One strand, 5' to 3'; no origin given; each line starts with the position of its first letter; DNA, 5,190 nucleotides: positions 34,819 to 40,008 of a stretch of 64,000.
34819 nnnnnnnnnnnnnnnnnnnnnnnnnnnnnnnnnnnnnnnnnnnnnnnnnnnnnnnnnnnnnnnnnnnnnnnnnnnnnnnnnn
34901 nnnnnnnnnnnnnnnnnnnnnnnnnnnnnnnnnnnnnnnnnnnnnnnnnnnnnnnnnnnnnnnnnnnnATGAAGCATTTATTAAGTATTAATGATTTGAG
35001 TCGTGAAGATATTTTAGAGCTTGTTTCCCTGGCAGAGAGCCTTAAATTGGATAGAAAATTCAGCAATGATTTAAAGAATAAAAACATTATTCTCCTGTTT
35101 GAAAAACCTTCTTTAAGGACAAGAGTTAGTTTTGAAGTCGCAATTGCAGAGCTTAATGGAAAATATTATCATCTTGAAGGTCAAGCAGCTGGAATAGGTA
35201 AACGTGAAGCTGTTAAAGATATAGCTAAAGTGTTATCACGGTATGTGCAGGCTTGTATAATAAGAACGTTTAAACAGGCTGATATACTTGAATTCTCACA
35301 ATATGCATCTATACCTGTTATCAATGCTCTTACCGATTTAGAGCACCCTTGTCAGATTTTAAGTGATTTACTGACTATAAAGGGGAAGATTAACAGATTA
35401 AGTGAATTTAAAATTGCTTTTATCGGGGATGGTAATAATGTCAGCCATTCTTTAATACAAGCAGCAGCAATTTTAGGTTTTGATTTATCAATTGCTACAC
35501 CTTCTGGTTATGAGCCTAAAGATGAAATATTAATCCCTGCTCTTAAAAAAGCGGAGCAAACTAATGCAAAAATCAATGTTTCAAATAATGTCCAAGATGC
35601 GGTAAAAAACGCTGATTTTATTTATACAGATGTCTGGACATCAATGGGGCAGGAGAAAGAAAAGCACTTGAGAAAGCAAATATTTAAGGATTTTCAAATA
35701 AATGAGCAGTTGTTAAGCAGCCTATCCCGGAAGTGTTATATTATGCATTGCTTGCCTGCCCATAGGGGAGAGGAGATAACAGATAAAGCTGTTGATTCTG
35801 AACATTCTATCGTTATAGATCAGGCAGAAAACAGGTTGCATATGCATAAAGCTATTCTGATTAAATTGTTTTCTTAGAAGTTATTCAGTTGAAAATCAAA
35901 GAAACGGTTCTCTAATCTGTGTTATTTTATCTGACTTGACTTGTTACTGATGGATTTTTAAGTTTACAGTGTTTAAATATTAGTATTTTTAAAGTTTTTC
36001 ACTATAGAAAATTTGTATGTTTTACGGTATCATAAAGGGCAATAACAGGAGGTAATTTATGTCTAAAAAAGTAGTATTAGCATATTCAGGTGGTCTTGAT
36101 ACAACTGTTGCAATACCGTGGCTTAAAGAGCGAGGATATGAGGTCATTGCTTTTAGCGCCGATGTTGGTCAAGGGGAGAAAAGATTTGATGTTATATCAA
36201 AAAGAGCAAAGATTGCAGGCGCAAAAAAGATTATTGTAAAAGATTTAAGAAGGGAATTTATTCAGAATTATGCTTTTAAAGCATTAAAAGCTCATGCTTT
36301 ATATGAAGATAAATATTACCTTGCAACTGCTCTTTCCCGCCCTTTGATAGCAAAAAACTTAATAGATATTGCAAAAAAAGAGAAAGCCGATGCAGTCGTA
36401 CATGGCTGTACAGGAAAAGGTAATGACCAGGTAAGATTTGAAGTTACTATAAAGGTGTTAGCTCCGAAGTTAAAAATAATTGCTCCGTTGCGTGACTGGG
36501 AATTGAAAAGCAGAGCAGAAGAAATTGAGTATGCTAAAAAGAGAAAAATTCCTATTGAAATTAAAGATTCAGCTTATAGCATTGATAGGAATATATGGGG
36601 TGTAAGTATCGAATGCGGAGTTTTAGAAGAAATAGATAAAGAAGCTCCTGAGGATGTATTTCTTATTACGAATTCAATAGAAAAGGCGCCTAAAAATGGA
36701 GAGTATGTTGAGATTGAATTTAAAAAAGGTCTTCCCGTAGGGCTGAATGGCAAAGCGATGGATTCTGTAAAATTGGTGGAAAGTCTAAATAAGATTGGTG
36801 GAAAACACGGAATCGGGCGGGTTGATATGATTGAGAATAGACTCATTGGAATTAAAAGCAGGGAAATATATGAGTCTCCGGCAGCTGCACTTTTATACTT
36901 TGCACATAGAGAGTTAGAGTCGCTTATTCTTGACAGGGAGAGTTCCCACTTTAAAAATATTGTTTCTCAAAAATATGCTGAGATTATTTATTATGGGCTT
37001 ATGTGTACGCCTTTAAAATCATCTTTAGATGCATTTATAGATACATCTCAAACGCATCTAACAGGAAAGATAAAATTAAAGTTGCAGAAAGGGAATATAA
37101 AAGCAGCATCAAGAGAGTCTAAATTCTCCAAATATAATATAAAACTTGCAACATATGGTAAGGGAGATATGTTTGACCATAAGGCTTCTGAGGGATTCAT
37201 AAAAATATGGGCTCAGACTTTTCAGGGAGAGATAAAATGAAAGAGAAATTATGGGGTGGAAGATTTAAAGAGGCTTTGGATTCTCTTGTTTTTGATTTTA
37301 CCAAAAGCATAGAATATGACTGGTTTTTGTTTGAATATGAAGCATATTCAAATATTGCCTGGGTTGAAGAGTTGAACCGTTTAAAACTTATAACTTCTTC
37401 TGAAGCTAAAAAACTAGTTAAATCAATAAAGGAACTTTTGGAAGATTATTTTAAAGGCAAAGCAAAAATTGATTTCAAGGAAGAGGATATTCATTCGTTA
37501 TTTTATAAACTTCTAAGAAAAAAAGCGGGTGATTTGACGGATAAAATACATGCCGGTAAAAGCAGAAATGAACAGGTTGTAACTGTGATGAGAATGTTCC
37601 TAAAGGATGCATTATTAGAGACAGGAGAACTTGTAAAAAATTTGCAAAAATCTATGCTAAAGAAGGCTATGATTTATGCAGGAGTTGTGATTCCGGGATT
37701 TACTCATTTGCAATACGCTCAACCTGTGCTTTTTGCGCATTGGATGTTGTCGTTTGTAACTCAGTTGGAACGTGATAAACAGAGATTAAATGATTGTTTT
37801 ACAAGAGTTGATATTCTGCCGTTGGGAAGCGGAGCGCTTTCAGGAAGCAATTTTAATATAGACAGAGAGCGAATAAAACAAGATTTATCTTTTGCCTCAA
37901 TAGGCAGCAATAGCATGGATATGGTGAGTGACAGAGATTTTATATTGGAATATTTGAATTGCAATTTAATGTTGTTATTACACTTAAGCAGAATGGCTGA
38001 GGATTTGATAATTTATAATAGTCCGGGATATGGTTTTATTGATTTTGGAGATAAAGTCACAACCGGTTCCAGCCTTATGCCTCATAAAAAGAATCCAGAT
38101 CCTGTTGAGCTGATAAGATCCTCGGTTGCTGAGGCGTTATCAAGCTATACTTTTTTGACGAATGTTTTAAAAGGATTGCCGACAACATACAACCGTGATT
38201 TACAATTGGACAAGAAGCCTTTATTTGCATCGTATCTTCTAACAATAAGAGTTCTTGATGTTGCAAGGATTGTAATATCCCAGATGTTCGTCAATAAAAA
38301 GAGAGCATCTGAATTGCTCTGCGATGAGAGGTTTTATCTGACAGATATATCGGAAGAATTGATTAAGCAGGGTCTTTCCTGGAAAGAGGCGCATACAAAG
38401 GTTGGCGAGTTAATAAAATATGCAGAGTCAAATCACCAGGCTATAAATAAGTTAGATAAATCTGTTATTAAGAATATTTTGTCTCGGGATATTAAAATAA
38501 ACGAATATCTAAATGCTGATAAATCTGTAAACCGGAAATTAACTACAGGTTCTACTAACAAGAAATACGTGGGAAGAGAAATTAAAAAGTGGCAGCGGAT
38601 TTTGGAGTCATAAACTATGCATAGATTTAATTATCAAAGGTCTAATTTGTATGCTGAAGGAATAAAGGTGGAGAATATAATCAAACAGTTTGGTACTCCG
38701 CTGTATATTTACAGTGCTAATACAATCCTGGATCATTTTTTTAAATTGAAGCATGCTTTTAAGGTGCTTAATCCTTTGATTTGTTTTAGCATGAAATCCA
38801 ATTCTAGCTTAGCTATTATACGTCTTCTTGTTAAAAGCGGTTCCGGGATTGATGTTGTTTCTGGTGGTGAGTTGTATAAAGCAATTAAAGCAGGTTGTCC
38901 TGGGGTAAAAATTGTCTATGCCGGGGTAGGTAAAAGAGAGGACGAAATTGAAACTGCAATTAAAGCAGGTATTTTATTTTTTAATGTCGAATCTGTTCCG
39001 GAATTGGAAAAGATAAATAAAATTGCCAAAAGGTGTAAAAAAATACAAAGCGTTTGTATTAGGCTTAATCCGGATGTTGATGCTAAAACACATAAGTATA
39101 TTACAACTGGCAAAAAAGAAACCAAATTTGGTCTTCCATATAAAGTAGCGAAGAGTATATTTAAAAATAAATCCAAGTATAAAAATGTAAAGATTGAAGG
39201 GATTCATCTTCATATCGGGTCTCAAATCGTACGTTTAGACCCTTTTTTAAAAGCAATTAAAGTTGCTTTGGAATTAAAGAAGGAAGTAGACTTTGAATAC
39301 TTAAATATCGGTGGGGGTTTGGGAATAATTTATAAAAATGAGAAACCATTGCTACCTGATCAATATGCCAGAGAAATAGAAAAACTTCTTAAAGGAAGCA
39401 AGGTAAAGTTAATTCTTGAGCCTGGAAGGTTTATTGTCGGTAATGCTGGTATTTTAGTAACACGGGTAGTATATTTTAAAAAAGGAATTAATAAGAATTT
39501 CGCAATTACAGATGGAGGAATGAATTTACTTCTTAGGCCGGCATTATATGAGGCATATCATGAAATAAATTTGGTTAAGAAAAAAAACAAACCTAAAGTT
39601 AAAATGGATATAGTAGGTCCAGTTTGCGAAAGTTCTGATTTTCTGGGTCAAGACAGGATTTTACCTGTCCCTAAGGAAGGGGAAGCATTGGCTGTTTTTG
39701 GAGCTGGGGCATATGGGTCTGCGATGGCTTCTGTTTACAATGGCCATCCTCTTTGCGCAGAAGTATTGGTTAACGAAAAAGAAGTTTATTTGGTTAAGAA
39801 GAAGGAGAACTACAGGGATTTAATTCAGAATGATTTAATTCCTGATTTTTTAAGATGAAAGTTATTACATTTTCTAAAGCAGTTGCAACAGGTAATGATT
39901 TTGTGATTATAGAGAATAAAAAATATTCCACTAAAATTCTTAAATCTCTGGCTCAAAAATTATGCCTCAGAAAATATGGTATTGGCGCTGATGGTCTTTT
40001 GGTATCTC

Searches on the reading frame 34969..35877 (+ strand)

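Call 93: search_protein_families(library=pfam, proteins=[window:34969-35877:+], max_evalue=0.00001)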
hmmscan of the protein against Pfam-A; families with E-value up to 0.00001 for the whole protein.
window:34969-35877:+ (302 aa): 2 families
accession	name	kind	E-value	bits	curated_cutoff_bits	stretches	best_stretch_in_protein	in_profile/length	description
PF00185.30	OTCace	-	1e-58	198.3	29.4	1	146-298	2-155/157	Aspartate/ornithine carbamoyltransferase, Asp/Orn binding domain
PF02729.26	OTCace_N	-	7e-45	153.2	29.9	1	2-138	1-147/148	Aspartate/ornithine carbamoyltransferase, carbamoyl-P binding domain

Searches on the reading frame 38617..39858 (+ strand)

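Call 3: search_protein_families(library=pfam, proteins=[window:38617-39858:+], max_evalue=0.1)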
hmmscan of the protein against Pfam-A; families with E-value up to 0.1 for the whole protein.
window:38617-39858:+ (413 aa): 2 families
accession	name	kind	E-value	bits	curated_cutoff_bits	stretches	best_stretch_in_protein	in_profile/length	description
PF02784.22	Orn_Arg_deC_N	-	5.1e-53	180.4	23.4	1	37-275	4-247/247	Pyridoxal-dependent decarboxylase, pyridoxal binding domain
PF00278.28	Orn_DAP_Arg_deC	-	2.3e-26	92.3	23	1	33-364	5-95/95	Pyridoxal-dependent decarboxylase, C-terminal sheet domain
